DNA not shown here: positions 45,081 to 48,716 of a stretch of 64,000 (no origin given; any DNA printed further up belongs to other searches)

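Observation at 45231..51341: Operon-like pair of giant GT-C membrane proteins, one fused to an NHL beta-propeller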

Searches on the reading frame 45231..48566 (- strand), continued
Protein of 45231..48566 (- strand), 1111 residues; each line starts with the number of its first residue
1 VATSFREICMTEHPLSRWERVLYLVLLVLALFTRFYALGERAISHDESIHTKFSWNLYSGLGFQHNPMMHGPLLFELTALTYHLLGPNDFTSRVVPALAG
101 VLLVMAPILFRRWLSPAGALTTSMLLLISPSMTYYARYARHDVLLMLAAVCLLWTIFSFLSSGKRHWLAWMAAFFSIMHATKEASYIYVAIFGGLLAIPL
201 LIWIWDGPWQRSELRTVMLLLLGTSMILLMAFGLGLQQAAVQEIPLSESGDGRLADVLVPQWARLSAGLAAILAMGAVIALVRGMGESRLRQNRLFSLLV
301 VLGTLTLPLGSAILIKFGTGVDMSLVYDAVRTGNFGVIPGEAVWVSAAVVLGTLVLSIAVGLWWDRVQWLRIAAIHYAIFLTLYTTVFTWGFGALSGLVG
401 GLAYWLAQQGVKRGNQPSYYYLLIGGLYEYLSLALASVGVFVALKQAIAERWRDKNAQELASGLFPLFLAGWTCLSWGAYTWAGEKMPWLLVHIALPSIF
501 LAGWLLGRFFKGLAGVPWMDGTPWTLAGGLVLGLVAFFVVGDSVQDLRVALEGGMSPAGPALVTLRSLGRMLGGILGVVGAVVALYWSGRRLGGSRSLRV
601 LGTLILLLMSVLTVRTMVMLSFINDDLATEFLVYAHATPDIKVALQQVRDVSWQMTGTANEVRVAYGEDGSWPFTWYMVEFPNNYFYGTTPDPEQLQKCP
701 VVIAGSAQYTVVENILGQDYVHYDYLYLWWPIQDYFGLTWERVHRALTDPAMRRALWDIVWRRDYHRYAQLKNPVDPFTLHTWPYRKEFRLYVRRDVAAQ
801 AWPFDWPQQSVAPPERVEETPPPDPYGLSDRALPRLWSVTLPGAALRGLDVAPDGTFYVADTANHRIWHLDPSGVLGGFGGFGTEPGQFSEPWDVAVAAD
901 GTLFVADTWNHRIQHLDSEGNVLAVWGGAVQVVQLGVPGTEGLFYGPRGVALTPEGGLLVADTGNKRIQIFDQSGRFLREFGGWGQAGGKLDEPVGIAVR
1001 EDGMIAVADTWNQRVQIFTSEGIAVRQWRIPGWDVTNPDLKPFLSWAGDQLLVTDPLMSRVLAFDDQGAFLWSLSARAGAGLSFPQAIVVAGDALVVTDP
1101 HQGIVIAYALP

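Call 19: find_encoding_contigs(protein=P0093, flank=8000, max_places=2)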
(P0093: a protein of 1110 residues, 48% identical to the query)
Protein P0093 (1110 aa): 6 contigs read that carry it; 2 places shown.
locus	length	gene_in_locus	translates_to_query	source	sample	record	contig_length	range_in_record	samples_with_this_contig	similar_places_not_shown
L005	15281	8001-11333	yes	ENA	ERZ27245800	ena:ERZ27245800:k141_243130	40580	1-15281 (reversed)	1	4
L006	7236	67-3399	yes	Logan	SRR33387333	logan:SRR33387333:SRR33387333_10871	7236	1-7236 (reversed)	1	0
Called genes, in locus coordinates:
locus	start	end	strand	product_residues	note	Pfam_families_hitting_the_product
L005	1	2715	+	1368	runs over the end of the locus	PF00211:Guanylate_cyc, PF13191:AAA_16, PF13401:AAA_22 (weak), PF00515:TPR_1 (faint), PF07719:TPR_2 (faint), PF13181:TPR_8 (faint), PF17874:TPR_MalT, PF13424:TPR_12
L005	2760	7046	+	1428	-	-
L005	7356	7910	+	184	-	PF01965:DJ-1_PfpI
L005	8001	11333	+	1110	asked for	PF13231:PMT_2, PF25021:TEN_NHL (faint), PF08450:SGL (faint), PF13449:Phytase-like (faint), PF24684:Vgb_lyase (weak), PF01436:NHL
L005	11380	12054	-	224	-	PF01814:Hemerythrin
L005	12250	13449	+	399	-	PF00144:Beta-lactamase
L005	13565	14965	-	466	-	-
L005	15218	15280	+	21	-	?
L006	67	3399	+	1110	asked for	PF13231:PMT_2, PF25021:TEN_NHL (faint), PF08450:SGL (faint), PF13449:Phytase-like (faint), PF24684:Vgb_lyase (weak), PF01436:NHL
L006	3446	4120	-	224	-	PF01814:Hemerythrin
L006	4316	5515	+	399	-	PF00144:Beta-lactamase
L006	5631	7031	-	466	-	-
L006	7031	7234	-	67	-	?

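Call 20: find_related_loci(query=A1, collection=genome_contigs, flank=8000)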
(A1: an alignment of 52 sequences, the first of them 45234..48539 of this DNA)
Query A1 (1102 aa) in genome_contigs; peptide patterns used: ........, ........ (x = any residue, [..] = any of these).
600 stretches matched a pattern (row limit reached: there are more); 598 encode a relative of the query (tblastn E <= 1e-3); the best 80 are kept; 80 distinct loci.
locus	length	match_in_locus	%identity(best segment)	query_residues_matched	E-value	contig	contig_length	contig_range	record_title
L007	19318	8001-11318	61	6-1102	0e+0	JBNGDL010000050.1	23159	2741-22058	MAG: Anaerolineae bacterium isolate E05-028 bin48.fa-50, whole genome shotgun sequence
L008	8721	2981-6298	55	6-1102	0e+0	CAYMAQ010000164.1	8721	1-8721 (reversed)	MAG TPA_asm: uncultured Anaerolineales bacterium isolate binchicken_co8_172 genome assembly, contig: NODE_15697_length_8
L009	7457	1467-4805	55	1-1102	0e+0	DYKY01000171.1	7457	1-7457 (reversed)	MAG TPA_asm: Thermoflexus sp. isolate SulCav_AS07-7_59_19 SulCav_AS07_7_9338_length_7457_cov_8_984329, whole genome shot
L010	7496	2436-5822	54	1-1102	0e+0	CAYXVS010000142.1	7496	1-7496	MAG TPA_asm: uncultured Anaerolineales bacterium isolate binchicken_co8_377 genome assembly, contig: NODE_19417_length_7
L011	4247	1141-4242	55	1-1024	0e+0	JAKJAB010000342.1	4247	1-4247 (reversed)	MAG: Chloroflexota bacterium isolate UR.bin85 NODE_342_length_4247_cov_1.950839, whole genome shotgun sequence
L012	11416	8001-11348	50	7-1102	0e+0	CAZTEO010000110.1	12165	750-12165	MAG TPA_asm: uncultured Anaerolineales bacterium isolate binchicken_co15_108 genome assembly, contig: NODE_3618_length_1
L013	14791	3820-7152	54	1-1102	0e+0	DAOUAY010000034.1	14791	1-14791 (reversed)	MAG TPA_asm: Anaerolineae bacterium isolate H67_697 k125_99865, whole genome shotgun sequence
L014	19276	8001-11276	49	2-1102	0e+0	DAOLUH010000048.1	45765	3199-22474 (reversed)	MAG TPA_asm: Anaerolineae bacterium isolate AMR_MDS_4610 NODE_881_length_45765_cov_18.419317, whole genome shotgun seque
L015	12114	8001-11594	47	1-1102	0e+0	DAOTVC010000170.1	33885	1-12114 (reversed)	MAG TPA_asm: Anaerolineae bacterium isolate F7_115 k211_1069152, whole genome shotgun sequence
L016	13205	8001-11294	48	11-1101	0e+0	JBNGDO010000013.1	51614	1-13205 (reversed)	MAG: Anaerolineae bacterium isolate E05-031 bin70.fa-13, whole genome shotgun sequence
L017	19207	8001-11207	49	24-1101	0e+0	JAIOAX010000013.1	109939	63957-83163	MAG: Chloroflexota bacterium isolate S1bins75 c_000000000013, whole genome shotgun sequence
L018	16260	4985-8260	48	11-1102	0e+0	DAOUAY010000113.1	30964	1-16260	MAG TPA_asm: Anaerolineae bacterium isolate H67_697 k125_107214, whole genome shotgun sequence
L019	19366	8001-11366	47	1-1102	0e+0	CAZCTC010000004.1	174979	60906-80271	MAG TPA_asm: uncultured Anaerolineales bacterium isolate binchicken_co20_433 genome assembly, contig: NODE_185_length_17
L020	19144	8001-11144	46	1-1036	0e+0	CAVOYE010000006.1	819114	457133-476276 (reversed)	MAG: uncultured Chloroflexia bacterium isolate MFD09964.bin.2.39 genome assembly, contig: contig_19477, whole genome sho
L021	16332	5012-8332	45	11-1101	0e+0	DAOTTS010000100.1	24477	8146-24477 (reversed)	MAG TPA_asm: Anaerolineae bacterium isolate F14_17 k111_4855734, whole genome shotgun sequence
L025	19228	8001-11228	42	9-1102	0e+0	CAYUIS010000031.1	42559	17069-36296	MAG TPA_asm: uncultured Anaerolineales bacterium isolate SRP214966_co2_450 genome assembly, contig: NODE_948_length_4255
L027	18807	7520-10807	41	1-1102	0e+0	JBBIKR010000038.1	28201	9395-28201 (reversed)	MAG: Thermoflexales bacterium isolate QH2S170213_bin_190 NODE_1937_length_28201_cov_8.169864, whole genome shotgun seque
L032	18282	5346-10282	38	10-1099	0e+0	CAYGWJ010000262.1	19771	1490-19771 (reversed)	MAG TPA_asm: uncultured Anaerolineae bacterium isolate ERP119294_co2_411 genome assembly, contig: k141_1810731, whole ge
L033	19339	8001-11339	36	3-1102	0e+0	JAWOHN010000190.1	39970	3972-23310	MAG: Anaerolineales bacterium isolate CWP4-3.bin.157 k191_2483734, whole genome shotgun sequence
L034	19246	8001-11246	37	10-1102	0e+0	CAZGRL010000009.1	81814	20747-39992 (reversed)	MAG TPA_asm: uncultured Anaerolineaceae bacterium isolate binchicken_co34_481 genome assembly, contig: NODE_302_length_8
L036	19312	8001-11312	38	5-1102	0e+0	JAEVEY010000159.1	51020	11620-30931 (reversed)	MAG: Candidatus Thermoflexus sinensis isolate QQ.bin.28 NODE_1066_length_51020_cov_36.3727, whole genome shotgun sequenc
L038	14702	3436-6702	37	10-1102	0e+0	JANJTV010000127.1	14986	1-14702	MAG: Anaerolineales bacterium isolate RX2_metabat.bin.56 RX2_k141_388821, whole genome shotgun sequence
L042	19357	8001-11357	34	3-1102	0e+0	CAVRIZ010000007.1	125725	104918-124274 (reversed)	MAG: uncultured Chloroflexia bacterium isolate MFD05942.bin.1.115 genome assembly, contig: contig_14304, whole genome sh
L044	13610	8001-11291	37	8-1102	0e+0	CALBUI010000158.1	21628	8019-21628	MAG: uncultured Anaerolineales bacterium isolate N4_Bin_METABAT__171_1 genome assembly, contig: c_000003643959, whole ge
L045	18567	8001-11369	35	10-1102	0e+0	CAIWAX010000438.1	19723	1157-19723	MAG: uncultured Anaerolineae bacterium isolate Umea3p4_bin-0630 genome assembly, contig: bin-0630:438/496, whole genome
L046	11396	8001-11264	38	24-1102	0e+0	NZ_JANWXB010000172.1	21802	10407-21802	MAG: Thermoflexus sp. isolate SKYG36 k141_471487, whole genome shotgun sequence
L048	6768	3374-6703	35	8-1102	0e+0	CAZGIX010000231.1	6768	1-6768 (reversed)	MAG TPA_asm: uncultured Anaerolineaceae bacterium isolate binchicken_co259_18 genome assembly, contig: NODE_10548_length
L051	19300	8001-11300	35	8-1102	0e+0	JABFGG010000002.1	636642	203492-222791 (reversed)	MAG: Chloroflexota bacterium isolate CFX15 c_000000000002, whole genome shotgun sequence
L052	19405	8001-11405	35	10-1102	0e+0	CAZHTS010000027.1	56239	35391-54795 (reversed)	MAG TPA_asm: uncultured Anaerolineaceae bacterium isolate binchicken_co20_77 genome assembly, contig: NODE_1380_length_5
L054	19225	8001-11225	36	9-1102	1e-180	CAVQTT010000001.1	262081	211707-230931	MAG: uncultured Chloroflexia bacterium isolate MFD09964.bin.2.132 genome assembly, contig: contig_12783, whole genome sh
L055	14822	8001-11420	35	10-1102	0e+0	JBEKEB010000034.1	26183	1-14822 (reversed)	MAG: Anaerolineales bacterium isolate SPRUCE 197 SPRUCE_197_34, whole genome shotgun sequence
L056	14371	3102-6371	37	10-1102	2e-179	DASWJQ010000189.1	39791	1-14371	MAG TPA_asm: Anaerolineales bacterium isolate SMAG_U2900 k141_2945323, whole genome shotgun sequence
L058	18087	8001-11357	34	3-1102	6e-179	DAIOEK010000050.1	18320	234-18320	MAG TPA_asm: Anaerolineaceae bacterium isolate CTOTU7590 NODE_4961_length_18320_cov_6.620312, whole genome shotgun seque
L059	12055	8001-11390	35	5-1102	2e-177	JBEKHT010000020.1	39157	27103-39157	MAG: Anaerolineales bacterium isolate SPRUCE 283 SPRUCE_283_20, whole genome shotgun sequence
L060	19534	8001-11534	34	1-1102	1e-177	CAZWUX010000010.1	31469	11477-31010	MAG TPA_asm: uncultured Anaerolineae bacterium isolate SRP214966_co2_211 genome assembly, contig: NODE_1719_length_31469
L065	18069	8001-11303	35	25-1102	7e-177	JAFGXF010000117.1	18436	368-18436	MAG: Anaerolineaceae bacterium isolate ZodW_Metabat.341 k87_19224795, whole genome shotgun sequence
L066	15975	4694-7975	35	8-1102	7e-177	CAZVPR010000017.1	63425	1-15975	MAG TPA_asm: uncultured Anaerolineales bacterium isolate SRP077602_co5_498 genome assembly, contig: NODE_2052_length_634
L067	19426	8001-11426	34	10-1102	2e-176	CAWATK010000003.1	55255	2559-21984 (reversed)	MAG: uncultured Chloroflexia bacterium isolate MFD02809.bin.2.224 genome assembly, contig: contig_135851, whole genome s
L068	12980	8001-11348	35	10-1102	5e-176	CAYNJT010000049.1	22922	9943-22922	MAG TPA_asm: uncultured Leptolinea sp. isolate SRP278314_co1_60 genome assembly, contig: NODE_2811_length_22922_cov_12.7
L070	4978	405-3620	35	23-1102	0e+0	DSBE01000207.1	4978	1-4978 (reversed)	MAG TPA_asm: Chloroflexota bacterium isolate SpSt-1165 Ga0129302_1011241, whole genome shotgun sequence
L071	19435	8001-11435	36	5-1102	1e-179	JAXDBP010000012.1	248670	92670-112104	MAG: Bellilinea sp. isolate POMEDNA-B21 Raw2_k127_1799753, whole genome shotgun sequence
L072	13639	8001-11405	35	3-1102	9e-176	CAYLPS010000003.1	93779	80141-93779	MAG TPA_asm: uncultured Anaerolineaceae bacterium isolate SRP098346_co1_7 genome assembly, contig: NODE_55_length_93779_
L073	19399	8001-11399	34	23-1102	7e-175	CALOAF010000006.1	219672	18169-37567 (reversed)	MAG: uncultured Anaerolineaceae bacterium isolate HOU_bin.0089 genome assembly, contig: contig_3472, whole genome shotgu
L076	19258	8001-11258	35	1-1101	1e-174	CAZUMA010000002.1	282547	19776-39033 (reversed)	MAG TPA_asm: uncultured Anaerolineales bacterium isolate SRP332253_co2_238 genome assembly, contig: NODE_8_length_282547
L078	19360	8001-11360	34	5-1102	2e-173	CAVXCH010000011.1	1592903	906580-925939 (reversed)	MAG: uncultured Chloroflexia bacterium isolate MFD01299.bin.1.127 genome assembly, contig: contig_7752, whole genome sho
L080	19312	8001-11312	34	24-1102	2e-173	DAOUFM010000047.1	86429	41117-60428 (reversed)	MAG TPA_asm: Anaerolineaceae bacterium isolate R115_23 k127_44875, whole genome shotgun sequence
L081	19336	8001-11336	36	8-1059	4e-172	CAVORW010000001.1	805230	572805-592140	MAG: uncultured Chloroflexia bacterium isolate MFD09964.bin.2.12 genome assembly, contig: contig_17741, whole genome sho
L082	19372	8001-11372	36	21-1102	4e-172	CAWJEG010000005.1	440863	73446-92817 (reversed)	MAG: uncultured Chloroflexia bacterium isolate MFD04716.bin.3.275 genome assembly, contig: contig_12007, whole genome sh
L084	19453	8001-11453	34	5-1102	3e-173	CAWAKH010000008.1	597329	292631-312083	MAG: uncultured Chloroflexia bacterium isolate MFD02416.bin.1.374 genome assembly, contig: contig_30574, whole genome sh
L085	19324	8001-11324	35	20-1102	0e+0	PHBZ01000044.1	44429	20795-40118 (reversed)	MAG: Chloroflexi bacterium HGW-Chloroflexi-10 Ig3397_v2_scaffold_535, whole genome shotgun sequence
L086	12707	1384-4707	37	10-1102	1e-171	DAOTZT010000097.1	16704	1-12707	MAG TPA_asm: Anaerolineales bacterium isolate H6_556 k131_604386, whole genome shotgun sequence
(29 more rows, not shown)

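Call 25: search_solved_structures(query=A1, max_evalue=0.01)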
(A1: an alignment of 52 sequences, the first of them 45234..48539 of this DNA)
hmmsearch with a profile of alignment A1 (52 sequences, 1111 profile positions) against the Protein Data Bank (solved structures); distinct sequences matched with E-value up to 0.01: 73 (the best 60 are shown).
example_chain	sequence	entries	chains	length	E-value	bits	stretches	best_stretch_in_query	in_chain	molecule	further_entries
9jur_A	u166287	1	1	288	4e-73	250.2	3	873-1019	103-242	E3 ubiquitin-protein ligase TRIM71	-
7qrx_A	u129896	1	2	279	4.2e-73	250.1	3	873-1019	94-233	E3 ubiquitin-protein ligase TRIM71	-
8j72_A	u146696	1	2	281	3.5e-72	247.1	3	873-1017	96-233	E3 ubiquitin-protein ligase TRIM71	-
6d69_A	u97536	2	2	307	5.3e-68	233.2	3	870-993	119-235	NHL Repeat Region of D. melanogaster Thin | Thin, isoform D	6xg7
6fpt_A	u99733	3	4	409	1.7e-66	228.2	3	873-1015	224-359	E3 ubiquitin-protein ligase TRIM71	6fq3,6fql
7b96_A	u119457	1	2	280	6.4e-49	170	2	887-1026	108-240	Isoform 2 of Tripartite motif-containing protein 2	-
7qrv_A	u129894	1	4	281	6.6e-49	170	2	887-1026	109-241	Tripartite motif-containing protein 2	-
7b2r_A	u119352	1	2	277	1e-48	169.4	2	887-1026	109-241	Tripartite motif-containing protein 2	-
7qrw_A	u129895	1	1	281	5e-48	167.1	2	888-1026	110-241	Isoform 4 of Tripartite motif-containing protein 3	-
3wwa_A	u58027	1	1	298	1.7e-47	165.3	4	846-1020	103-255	Pizza7H protein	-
5ex7_A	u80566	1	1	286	2.2e-40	141.7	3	879-1029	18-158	Brain tumor protein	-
6qsd_A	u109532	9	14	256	6.7e-38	133.5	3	845-1020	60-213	Pizza6S | Pizza6-S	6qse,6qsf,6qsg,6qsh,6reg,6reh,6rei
1q7f_A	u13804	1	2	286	1.6e-37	132.3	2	879-1029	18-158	brain tumor CG10719-PA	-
4zlr_A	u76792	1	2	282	2.2e-37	131.9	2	879-1029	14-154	Brain tumor protein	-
6f0t_A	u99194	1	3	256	3.3e-37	131.2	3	846-1016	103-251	Pizza6-SFW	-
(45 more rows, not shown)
